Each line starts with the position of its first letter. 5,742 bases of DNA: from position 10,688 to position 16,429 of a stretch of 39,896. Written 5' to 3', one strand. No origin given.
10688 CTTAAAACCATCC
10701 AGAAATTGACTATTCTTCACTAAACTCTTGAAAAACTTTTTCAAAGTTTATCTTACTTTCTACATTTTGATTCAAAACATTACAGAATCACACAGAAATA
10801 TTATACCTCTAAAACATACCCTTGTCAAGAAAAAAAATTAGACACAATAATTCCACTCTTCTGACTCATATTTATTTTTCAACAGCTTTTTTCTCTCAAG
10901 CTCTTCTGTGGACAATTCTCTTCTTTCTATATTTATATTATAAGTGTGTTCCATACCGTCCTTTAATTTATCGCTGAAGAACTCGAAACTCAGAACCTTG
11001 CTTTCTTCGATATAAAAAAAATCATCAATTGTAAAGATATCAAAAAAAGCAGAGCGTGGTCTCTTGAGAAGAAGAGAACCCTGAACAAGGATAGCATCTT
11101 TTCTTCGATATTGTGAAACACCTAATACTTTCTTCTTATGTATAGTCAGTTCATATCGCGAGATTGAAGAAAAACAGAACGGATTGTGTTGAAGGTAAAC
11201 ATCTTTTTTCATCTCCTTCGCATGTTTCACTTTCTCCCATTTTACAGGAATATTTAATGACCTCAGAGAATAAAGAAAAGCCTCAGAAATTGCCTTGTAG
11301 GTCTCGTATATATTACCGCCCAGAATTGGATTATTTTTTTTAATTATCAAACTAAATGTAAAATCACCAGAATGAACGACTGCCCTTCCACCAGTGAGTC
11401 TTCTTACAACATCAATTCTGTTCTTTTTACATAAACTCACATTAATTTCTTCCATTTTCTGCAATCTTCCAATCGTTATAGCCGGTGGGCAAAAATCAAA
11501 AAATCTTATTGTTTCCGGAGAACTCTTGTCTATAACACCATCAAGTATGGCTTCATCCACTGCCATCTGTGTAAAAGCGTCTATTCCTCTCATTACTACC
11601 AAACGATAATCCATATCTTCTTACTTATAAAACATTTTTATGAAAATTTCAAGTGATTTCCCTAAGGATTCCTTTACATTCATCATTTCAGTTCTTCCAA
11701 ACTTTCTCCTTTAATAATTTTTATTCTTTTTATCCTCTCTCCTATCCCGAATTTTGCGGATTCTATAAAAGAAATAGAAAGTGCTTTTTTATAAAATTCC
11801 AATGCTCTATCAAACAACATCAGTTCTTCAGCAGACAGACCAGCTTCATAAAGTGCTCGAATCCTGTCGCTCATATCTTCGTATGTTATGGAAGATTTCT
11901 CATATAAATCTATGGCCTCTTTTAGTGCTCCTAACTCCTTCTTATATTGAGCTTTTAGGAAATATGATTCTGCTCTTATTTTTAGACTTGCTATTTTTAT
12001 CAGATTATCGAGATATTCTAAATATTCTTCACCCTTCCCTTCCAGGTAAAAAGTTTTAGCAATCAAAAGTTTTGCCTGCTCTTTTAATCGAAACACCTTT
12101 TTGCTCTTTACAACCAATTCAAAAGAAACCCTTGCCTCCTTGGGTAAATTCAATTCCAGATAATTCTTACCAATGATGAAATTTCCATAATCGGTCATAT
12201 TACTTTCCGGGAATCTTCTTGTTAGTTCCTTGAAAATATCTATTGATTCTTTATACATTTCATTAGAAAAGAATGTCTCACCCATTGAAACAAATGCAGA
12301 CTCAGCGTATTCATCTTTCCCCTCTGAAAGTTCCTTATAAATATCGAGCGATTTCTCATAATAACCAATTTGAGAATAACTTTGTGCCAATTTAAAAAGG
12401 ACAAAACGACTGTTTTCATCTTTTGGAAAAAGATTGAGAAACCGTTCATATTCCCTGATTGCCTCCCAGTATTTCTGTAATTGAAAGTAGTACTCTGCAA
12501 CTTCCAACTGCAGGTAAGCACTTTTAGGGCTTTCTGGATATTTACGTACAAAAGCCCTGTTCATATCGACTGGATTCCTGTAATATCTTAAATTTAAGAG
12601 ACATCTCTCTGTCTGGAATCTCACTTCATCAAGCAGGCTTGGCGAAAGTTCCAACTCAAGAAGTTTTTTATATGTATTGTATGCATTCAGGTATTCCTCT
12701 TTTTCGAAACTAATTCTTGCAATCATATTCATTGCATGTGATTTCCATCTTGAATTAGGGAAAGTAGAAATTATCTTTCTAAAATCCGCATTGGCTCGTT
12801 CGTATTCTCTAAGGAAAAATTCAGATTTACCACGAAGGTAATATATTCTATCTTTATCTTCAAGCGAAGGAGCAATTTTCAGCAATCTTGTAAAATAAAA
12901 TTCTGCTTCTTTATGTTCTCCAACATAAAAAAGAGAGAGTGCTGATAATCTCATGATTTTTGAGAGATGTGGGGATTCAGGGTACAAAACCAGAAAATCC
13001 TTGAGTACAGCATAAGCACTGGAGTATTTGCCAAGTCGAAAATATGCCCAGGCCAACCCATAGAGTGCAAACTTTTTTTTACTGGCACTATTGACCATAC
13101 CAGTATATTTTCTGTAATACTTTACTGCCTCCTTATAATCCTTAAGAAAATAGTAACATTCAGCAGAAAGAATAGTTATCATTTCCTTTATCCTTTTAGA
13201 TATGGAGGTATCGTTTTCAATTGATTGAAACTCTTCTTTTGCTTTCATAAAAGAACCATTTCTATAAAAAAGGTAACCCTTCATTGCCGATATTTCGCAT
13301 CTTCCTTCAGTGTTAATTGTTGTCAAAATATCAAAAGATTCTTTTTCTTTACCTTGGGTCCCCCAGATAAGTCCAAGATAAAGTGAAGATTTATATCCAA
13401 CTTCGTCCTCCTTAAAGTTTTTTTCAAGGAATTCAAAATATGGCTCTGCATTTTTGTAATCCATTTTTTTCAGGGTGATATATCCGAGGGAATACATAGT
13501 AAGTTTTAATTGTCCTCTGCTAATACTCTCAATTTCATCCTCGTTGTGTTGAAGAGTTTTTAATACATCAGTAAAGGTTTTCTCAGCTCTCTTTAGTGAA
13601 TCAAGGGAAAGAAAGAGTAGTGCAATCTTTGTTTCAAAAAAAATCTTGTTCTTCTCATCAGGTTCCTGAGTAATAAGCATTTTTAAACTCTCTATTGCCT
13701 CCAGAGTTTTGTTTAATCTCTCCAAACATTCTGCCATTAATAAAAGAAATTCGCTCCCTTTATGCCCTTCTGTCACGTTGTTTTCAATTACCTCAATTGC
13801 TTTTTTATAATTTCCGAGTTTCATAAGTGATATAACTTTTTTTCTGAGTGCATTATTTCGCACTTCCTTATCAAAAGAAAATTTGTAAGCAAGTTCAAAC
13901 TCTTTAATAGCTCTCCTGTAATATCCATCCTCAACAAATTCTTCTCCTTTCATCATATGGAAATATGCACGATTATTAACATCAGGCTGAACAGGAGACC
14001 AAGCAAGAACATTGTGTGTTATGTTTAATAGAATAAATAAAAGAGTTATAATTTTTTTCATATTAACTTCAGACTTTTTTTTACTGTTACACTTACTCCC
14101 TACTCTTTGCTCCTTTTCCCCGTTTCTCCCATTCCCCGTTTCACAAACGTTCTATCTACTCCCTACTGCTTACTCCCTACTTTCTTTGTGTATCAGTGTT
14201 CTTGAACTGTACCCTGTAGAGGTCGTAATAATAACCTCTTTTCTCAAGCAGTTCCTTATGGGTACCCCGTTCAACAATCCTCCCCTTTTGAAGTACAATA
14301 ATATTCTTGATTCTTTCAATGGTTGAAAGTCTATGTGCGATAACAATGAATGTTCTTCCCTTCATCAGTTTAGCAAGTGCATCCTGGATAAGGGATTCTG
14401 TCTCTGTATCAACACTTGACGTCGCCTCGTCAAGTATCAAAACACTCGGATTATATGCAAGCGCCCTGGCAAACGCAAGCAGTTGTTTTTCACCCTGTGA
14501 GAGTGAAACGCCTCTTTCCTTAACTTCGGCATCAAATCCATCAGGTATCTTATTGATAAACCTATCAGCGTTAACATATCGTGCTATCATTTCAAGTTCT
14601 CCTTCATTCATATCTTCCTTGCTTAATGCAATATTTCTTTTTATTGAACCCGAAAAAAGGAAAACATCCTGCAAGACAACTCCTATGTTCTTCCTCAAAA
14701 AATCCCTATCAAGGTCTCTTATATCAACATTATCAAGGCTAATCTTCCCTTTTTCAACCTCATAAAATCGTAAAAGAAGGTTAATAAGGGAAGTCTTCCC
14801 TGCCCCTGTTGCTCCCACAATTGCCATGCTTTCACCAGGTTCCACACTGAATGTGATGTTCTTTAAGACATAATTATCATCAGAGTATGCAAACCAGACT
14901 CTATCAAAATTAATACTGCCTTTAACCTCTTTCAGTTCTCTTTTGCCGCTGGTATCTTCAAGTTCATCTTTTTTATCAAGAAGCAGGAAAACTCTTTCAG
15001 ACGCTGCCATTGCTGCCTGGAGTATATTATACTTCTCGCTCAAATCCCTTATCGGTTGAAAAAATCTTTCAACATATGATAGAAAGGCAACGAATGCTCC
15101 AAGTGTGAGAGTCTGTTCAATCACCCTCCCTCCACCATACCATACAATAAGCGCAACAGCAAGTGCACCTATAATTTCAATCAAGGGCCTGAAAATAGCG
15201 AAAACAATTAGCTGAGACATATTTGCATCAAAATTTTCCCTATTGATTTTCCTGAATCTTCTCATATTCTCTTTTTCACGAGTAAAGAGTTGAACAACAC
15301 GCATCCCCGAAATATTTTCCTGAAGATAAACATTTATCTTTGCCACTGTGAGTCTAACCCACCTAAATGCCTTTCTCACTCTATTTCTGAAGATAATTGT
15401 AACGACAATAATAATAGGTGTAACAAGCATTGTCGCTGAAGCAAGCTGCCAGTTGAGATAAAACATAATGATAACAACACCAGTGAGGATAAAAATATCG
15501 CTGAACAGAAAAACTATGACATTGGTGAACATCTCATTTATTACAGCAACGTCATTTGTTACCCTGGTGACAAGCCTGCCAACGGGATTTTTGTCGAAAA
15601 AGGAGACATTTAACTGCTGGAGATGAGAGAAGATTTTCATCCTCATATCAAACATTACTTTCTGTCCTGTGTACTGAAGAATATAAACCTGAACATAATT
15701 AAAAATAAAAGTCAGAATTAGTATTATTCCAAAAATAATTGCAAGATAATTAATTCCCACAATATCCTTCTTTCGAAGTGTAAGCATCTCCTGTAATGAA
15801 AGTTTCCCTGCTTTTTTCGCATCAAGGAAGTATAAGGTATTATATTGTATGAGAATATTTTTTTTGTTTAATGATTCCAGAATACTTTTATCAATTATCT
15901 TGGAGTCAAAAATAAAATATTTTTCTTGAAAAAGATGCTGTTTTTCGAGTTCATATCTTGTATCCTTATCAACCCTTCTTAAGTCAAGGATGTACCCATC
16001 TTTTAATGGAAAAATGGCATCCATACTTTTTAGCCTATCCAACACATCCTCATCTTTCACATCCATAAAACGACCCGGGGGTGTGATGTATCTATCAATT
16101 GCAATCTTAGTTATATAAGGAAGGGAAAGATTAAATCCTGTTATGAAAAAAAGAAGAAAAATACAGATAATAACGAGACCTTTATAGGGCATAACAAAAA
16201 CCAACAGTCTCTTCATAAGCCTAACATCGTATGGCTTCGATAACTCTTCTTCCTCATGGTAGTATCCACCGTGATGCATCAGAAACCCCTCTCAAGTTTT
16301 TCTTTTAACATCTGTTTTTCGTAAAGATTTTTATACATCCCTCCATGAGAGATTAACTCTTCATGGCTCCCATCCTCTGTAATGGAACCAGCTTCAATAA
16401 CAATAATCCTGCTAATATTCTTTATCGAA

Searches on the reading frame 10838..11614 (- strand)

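Call 42: search_protein_families(library=pfam, proteins=[window:10838-11614:-], max_evalue=0.00001)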
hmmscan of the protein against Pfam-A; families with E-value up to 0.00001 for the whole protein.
window:10838-11614:- (258 aa): 2 families
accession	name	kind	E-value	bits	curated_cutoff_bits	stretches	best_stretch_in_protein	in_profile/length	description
PF21948.1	LplA-B_cat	-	3e-30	106.1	27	1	12-195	1-158/200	Lipoyl protein ligase A/B catalytic domain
PF03099.24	BPL_LplA_LipB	-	4.2e-13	49.8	21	1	54-183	7-130/133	Biotin/lipoate A/B protein ligase family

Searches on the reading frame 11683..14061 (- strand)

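Call 42: search_protein_families(library=pfam, proteins=[window:11683-14061:-], max_evalue=0.00001)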
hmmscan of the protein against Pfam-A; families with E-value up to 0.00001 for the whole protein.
window:11683-14061:- (792 aa): 15 families
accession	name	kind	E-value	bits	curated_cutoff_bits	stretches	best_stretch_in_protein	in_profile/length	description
PF07719.23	TPR_2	-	2.9e-29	99.1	27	0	332-362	3-33/34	Tetratricopeptide repeat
PF13174.12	TPR_6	-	7.6e-26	89.4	26.3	0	332-363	2-33/33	Tetratricopeptide repeat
PF13181.12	TPR_8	-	1.2e-25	87.9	25.7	0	300-320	8-28/34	Tetratricopeptide repeat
PF13428.12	TPR_14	-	2.4e-24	83.8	23.5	0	332-365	3-36/44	Tetratricopeptide repeat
PF12895.13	ANAPC3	-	5.3e-22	78.3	27.2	0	76-127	30-80/82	Anaphase-promoting complex, cyclosome, subunit 3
PF13424.12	TPR_12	-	5.3e-22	78.2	30.1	0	296-349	4-64/77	Tetratricopeptide repeat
PF13432.12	TPR_16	-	2e-19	70.1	32.7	0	307-364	11-65/65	Tetratricopeptide repeat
PF00515.34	TPR_1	-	7.2e-17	60.9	27.8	0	735-763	2-30/34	Tetratricopeptide repeat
PF13525.12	YfiO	-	2.1e-14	54.2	25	1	307-450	19-136/203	Outer membrane lipoprotein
PF14559.12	TPR_19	-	2.8e-12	47.2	25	0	307-358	5-53/68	Tetratricopeptide repeat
PF13176.12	TPR_7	-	4.8e-12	45.4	27.9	0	555-578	2-25/36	Tetratricopeptide repeat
PF09976.15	TPR_21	-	6.7e-09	36.2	25.5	0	574-686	27-138/193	Tetratricopeptide repeat-like domain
PF23914.1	TPR_CcmH_CycH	-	7.1e-07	29.6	42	0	526-619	61-153/158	Cytochrome c-type biogenesis protein H TPR domain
PF13371.12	TPR_9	-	8.6e-07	29.3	35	0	337-372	36-71/73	Tetratricopeptide repeat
PF25058.1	ARM_TT21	-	2.7e-06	27.8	27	0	510-588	52-130/155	Tetratricopeptide repeat protein 21 ARM repeat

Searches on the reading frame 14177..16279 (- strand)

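Call 42: search_protein_families(library=pfam, proteins=[window:14177-16279:-], max_evalue=0.00001)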
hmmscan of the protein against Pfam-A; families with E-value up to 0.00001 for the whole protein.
window:14177-16279:- (700 aa): 4 families
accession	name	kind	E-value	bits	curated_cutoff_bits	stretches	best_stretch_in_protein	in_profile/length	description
PF00664.28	ABC_membrane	-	3.6e-56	191.3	28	1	176-409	40-273/274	ABC transporter transmembrane region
PF00005.33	ABC_tran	-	3.7e-30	105.8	25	1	472-621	1-137/137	ABC transporter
PF02463.25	SMC_N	-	1e-07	32.1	40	1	119-663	109-211/220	RecF/RecN/SMC N terminal domain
PF03193.22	RsgA_GTPase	-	9.5e-07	29.2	30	1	419-515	45-139/174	RsgA GTPase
